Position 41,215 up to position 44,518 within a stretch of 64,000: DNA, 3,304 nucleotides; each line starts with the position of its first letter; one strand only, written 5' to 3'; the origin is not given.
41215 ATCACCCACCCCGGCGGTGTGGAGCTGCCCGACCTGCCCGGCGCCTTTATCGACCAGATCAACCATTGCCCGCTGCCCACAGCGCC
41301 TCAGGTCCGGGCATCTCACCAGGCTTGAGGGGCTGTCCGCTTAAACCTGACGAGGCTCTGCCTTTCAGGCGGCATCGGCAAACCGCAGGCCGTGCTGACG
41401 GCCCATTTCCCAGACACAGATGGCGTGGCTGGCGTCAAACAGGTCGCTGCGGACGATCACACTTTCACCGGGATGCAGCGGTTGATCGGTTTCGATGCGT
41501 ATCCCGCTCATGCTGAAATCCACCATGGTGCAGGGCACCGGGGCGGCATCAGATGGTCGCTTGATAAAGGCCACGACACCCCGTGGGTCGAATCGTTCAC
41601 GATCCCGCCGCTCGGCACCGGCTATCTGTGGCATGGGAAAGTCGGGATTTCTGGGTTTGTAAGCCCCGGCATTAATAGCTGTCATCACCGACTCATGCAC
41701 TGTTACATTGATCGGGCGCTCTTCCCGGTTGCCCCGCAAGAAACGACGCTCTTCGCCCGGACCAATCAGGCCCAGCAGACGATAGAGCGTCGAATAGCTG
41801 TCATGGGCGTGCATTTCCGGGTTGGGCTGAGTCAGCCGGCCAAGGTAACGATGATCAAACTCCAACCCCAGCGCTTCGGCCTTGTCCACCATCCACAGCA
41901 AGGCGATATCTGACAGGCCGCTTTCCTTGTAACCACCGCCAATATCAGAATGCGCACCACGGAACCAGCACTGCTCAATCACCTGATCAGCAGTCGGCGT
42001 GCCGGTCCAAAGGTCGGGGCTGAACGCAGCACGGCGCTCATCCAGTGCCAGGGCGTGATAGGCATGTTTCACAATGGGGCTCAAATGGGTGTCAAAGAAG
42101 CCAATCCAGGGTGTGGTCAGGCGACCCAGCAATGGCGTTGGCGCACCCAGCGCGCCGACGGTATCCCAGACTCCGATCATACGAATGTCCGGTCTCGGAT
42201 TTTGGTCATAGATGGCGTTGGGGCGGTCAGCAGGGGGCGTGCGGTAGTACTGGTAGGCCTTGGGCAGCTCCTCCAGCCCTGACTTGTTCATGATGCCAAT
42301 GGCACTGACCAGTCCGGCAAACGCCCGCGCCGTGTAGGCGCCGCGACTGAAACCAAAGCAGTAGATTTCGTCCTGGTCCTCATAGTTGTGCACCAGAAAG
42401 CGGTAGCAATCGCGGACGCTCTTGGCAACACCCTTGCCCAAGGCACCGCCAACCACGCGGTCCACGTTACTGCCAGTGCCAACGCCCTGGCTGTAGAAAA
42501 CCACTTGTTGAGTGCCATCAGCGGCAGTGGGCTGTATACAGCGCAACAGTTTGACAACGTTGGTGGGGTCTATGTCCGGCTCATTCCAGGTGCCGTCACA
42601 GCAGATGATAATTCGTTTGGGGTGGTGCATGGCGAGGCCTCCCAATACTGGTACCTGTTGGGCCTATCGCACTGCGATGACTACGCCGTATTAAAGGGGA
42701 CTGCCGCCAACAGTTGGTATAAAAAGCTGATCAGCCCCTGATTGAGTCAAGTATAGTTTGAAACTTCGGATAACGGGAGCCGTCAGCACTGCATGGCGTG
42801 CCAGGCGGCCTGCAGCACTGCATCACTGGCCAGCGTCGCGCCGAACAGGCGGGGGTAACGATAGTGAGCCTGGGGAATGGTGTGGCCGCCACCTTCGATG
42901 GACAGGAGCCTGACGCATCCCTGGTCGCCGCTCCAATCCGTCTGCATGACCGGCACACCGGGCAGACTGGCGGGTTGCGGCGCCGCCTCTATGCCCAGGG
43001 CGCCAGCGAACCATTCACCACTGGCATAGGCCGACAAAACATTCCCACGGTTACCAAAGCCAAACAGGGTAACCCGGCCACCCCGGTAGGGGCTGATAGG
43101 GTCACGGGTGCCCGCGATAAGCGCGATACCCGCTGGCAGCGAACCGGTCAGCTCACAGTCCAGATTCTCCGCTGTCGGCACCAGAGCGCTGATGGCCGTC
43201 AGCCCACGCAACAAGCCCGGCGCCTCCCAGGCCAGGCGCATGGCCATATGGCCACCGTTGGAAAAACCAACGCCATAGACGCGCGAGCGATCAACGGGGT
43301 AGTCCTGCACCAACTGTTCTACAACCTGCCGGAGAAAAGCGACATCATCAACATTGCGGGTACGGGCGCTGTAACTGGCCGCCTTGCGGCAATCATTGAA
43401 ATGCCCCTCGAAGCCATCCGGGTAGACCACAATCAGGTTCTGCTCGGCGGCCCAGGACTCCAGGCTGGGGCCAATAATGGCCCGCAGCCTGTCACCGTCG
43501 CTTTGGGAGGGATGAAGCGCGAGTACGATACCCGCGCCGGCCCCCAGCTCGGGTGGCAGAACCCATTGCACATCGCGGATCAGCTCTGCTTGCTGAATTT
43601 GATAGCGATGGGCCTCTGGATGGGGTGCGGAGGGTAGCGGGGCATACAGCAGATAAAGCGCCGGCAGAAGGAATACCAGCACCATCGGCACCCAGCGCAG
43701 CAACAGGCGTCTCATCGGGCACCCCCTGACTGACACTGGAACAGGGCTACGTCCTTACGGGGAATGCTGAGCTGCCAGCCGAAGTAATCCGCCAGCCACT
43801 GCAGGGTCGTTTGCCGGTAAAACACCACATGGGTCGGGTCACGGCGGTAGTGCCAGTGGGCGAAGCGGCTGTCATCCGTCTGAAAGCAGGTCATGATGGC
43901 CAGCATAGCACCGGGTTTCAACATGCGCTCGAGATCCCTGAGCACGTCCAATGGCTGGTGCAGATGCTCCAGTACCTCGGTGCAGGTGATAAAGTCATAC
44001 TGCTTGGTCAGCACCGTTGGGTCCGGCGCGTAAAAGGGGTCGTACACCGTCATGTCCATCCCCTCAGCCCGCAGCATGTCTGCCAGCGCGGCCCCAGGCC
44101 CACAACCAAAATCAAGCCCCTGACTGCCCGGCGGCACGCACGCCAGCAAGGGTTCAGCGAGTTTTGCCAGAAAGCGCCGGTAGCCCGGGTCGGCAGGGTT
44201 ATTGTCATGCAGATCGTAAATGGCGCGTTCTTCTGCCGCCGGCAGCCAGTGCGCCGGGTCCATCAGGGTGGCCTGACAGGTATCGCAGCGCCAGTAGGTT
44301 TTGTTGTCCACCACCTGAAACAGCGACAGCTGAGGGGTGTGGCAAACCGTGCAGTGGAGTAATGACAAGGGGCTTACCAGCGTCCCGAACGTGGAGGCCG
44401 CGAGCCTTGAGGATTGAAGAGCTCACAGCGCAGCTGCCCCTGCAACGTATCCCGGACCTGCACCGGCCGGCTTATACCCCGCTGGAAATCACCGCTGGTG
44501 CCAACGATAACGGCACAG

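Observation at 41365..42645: DUF2235 (Tle1-type alpha/beta hydrolase) fused to a PilZ-like c-di-GMP-binding domain, with no T6SS nearby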

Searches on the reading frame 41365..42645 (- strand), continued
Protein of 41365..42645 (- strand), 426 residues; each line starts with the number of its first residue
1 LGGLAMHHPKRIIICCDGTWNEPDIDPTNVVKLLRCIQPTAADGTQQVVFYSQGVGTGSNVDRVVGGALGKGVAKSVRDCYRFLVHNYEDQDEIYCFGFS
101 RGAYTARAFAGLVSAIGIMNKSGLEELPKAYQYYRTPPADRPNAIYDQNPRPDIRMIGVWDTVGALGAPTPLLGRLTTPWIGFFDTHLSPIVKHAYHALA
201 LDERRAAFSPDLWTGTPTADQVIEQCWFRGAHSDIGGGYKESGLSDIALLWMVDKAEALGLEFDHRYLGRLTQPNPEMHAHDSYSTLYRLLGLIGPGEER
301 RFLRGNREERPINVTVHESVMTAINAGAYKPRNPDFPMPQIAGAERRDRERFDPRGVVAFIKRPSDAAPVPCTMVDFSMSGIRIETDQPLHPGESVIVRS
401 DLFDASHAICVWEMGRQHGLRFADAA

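Call 45: list_cluster_members(proteins=[window:41368-42630:-, window:6523-7077:-, window:3661-4830:-, window:10001-10768:+])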
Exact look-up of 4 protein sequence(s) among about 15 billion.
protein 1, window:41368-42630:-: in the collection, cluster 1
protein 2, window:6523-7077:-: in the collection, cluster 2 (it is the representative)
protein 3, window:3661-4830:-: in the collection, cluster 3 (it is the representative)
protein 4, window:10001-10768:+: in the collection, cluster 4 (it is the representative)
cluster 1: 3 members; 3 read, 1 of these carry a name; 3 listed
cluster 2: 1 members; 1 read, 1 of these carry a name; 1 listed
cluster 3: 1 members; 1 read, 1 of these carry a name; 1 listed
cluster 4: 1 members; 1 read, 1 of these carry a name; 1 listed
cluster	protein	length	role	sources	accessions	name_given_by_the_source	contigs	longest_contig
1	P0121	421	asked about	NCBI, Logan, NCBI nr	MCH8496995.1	MAG: DUF2235 domain-containing protein [Marinobacter sp.] | DUF2235 domain-containing protein [Marinobacter sp.]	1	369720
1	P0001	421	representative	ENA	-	-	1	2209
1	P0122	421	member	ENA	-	-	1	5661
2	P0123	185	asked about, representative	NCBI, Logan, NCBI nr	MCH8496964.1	MAG: ribosome recycling factor [Marinobacter sp.] | ribosome recycling factor [Marinobacter sp.]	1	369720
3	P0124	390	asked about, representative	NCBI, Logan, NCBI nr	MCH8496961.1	MAG: 1-deoxy-D-xylulose-5-phosphate reductoisomerase [Marinobacter sp.] | 1-deoxy-D-xylulose-5-phosphate reductoisomerase [Marinobacter sp.]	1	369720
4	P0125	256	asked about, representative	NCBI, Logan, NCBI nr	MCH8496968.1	MAG: type I methionyl aminopeptidase [Marinobacter sp.] | type I methionyl aminopeptidase [Marinobacter sp.]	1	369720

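Call 47: search_protein_families(library=pfam, alignment_id=A1, max_evalue=0.01)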
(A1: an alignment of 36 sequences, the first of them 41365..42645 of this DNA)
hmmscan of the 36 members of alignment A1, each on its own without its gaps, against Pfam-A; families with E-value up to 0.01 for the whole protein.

A. member 1, window:41365-42645:- (426 aa): 2 families
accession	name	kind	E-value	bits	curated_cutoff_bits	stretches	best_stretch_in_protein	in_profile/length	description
PF09994.14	T6SS_Tle1-like_cat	-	1.1e-84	284.6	27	1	10-254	1-286/287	T6SS, Phospholipase effector Tle1-like, catalytic domain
PF07238.19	PilZ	-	2.2e-06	28.4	22.5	1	345-409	1-63/102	PilZ domain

B. families by the number of members that match (of 36 scanned): 3 families
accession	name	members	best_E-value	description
PF09994.14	T6SS_Tle1-like_cat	36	5.5e-87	T6SS, Phospholipase effector Tle1-like, catalytic domain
PF07238.19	PilZ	25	3.9e-08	PilZ domain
PF06216.16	RTBV_P46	1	0.00053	Rice tungro bacilliform virus P46 protein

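Call 53: search_protein_families(library=padloc, proteins=[window:41368-42630:-], max_evalue=0.001)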
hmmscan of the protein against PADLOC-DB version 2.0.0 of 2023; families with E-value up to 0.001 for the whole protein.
window:41368-42630:- (421 aa): 0 families

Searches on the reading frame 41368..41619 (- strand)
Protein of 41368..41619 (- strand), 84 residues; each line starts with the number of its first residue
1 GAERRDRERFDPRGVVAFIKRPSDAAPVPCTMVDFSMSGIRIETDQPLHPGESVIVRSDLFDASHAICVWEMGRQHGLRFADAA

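Call 19: search_solved_structures(query=A2, max_evalue=10, show_alignments=3)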
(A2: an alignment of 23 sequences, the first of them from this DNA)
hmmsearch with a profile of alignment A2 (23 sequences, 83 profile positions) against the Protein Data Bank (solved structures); distinct sequences matched with E-value up to 10: 7.
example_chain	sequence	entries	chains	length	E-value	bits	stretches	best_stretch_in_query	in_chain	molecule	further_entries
9b8v_E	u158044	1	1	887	0.0013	22.1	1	4-79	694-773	Cellulose synthase catalytic subunit [UDP-forming]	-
7lby_A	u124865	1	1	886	0.0013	22.1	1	4-79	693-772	Cellulose synthase catalytic subunit [UDP-forming]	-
9fmv_A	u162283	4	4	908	0.0014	22.1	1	4-79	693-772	Cellulose synthase catalytic subunit [UDP-forming]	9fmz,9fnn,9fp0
3kyg_A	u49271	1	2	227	0.095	16.2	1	2-44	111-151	Putative uncharacterized protein VCA0042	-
4zxs_B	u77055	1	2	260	0.35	14.3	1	10-47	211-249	Virion egress protein UL31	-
8g6d_B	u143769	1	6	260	0.35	14.3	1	10-47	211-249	Nuclear egress protein 1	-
7w5z_U2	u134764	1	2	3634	1.3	12.6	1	24-60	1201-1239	Transmembrane protein, putative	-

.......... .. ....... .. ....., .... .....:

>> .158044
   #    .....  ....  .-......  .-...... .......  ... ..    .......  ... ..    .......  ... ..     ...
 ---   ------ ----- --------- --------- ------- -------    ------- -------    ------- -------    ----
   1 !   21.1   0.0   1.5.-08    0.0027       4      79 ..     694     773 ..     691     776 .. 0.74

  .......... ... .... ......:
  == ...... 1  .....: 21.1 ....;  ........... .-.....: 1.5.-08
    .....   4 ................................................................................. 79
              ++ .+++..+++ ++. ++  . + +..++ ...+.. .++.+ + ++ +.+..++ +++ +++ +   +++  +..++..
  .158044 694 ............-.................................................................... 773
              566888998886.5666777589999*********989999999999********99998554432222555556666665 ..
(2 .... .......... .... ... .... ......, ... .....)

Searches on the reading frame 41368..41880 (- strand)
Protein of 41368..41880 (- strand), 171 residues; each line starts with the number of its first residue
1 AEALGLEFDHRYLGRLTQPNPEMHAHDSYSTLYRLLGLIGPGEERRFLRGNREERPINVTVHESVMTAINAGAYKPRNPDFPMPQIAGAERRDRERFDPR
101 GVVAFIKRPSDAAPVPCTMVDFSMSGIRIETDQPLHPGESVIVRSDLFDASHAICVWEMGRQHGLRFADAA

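Call 51: search_protein_representatives(protein=window:41368-41880:-)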
Query: 171 residues. Proteins with E-value up to 0.001 (for the whole library): 18; up to 1e-10: 3; up to 1e-30: 1. The best 18 are listed.
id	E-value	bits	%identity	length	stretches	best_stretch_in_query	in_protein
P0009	1.2e-32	129.4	42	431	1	1-171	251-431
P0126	2.4e-24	102.4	39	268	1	1-168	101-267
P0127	6.6e-14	68.5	32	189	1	2-168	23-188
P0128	1.3e-10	57.8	33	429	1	1-168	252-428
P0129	4.1e-10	56.1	32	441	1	3-168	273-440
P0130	6.0e-06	42.6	36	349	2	85-169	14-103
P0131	4.3e-05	39.8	31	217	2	111-168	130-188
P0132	4.3e-05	39.8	33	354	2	58-141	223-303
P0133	1.8e-04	37.7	35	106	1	87-170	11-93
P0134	1.9e-04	37.7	37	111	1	89-170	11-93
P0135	2.7e-04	37.2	32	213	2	94-169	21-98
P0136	3.4e-04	36.9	34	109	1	90-169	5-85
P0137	4.9e-04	36.3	31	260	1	50-170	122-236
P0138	6.2e-04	36.0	39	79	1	93-169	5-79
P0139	7.6e-04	35.7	40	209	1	117-169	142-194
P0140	7.8e-04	35.7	35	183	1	71-169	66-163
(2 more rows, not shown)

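Call 52: search_protein_families(library=pfam, proteins=[P0130, P0131, P0132, P0133, P0134, P0135, P0136, P0137, P0138, P0140], max_evalue=0.01)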
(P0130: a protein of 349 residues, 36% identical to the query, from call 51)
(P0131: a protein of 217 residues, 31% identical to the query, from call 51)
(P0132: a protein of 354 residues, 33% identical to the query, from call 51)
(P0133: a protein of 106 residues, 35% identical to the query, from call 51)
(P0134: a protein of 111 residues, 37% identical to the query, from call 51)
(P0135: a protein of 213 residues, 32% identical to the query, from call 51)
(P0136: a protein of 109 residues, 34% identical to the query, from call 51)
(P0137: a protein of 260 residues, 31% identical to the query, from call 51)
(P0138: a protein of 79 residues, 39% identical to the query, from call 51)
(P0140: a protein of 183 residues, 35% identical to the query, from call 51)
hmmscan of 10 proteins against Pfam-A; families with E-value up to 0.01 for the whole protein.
P0130 (349 aa): 1 family
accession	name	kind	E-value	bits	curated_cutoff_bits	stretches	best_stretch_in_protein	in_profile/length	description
PF07238.19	PilZ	-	9.8e-26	90.5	22.5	2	19-117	1-101/102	PilZ domain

P0131 (217 aa): 1 family
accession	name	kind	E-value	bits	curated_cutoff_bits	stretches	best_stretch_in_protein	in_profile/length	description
PF07238.19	PilZ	-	4.9e-23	81.8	22.5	2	116-188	5-86/102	PilZ domain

P0132 (354 aa): 2 families
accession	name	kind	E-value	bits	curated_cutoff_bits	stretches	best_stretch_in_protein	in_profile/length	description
PF07238.19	PilZ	-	6.4e-25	87.9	22.5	2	124-221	1-101/102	PilZ domain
PF00072.30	Response_reg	-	0.00019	22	30.2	1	11-108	4-104/111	Response regulator receiver domain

P0133 (106 aa): 1 family
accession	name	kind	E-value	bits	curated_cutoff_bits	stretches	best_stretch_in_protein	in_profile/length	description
PF07238.19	PilZ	-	3.3e-10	40.7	22.5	1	14-96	1-91/102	PilZ domain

P0134 (111 aa): 1 family
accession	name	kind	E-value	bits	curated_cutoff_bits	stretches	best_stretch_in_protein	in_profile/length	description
PF07238.19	PilZ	-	1.2e-12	48.4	22.5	1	18-99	3-94/102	PilZ domain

P0135 (213 aa): 1 family
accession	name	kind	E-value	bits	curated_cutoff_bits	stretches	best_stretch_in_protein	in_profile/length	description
PF07238.19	PilZ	-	1.8e-15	57.6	22.5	2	23-104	3-92/102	PilZ domain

P0136 (109 aa): 1 family
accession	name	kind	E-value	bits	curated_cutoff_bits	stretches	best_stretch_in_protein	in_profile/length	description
PF07238.19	PilZ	-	2.9e-11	44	22.5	1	9-86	1-88/102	PilZ domain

P0137 (260 aa): 2 families
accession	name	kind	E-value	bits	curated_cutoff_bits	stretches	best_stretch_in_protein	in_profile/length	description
PF00072.30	Response_reg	-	6e-23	81.6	30.2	1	4-117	1-111/111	Response regulator receiver domain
PF07238.19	PilZ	-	3.3e-09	37.4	22.5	1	158-235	1-87/102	PilZ domain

P0138 (79 aa): 1 family
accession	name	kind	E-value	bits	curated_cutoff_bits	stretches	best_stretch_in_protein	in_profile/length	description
PF07238.19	PilZ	-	2e-10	41.3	22.5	1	4-78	3-86/102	PilZ domain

P0140 (183 aa): 1 family
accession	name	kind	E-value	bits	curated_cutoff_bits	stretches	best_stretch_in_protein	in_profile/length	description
PF07238.19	PilZ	-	3.1e-07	31.1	22.5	1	83-163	1-87/102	PilZ domain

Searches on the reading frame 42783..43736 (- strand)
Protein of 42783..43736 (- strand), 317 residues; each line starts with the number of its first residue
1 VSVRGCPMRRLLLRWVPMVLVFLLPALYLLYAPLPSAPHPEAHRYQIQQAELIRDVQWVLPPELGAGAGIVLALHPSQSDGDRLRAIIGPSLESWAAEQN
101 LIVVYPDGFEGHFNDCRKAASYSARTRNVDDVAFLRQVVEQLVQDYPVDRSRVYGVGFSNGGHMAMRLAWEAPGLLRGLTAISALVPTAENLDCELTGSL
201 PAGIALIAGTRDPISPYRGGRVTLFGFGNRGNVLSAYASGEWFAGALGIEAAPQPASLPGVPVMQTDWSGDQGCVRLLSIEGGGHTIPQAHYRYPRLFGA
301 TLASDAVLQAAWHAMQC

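Call 10: search_protein_families(library=pfam, proteins=[window:42783-43736:-], max_evalue=0.001)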
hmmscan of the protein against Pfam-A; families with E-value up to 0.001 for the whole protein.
window:42783-43736:- (317 aa): 1 family
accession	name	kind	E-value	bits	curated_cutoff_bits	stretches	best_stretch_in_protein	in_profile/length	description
PF02230.22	Abhydrolase_2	-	9.3e-07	29.3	23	1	135-220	90-175/217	Phospholipase/Carboxylesterase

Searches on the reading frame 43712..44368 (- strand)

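Call 10: search_protein_families(library=pfam, proteins=[window:43712-44368:-], max_evalue=0.001)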
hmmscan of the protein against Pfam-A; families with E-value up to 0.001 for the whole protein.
window:43712-44368:- (218 aa): 5 families
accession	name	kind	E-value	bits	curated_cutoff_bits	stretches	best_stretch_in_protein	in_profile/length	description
PF13489.12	Methyltransf_23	-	1.3e-28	100.2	27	1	65-200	7-161/164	Methyltransferase domain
PF08242.18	Methyltransf_12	-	4.2e-10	40.7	30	1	117-156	64-98/98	Methyltransferase domain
PF08241.18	Methyltransf_11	-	9.9e-09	36.2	21.2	1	122-158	59-95/95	Methyltransferase domain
PF13649.12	Methyltransf_25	-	1.3e-05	26.2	27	0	121-153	62-96/97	Methyltransferase domain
PF13847.12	Methyltransf_31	-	3.2e-05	24.1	27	0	122-162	73-113/145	Methyltransferase domain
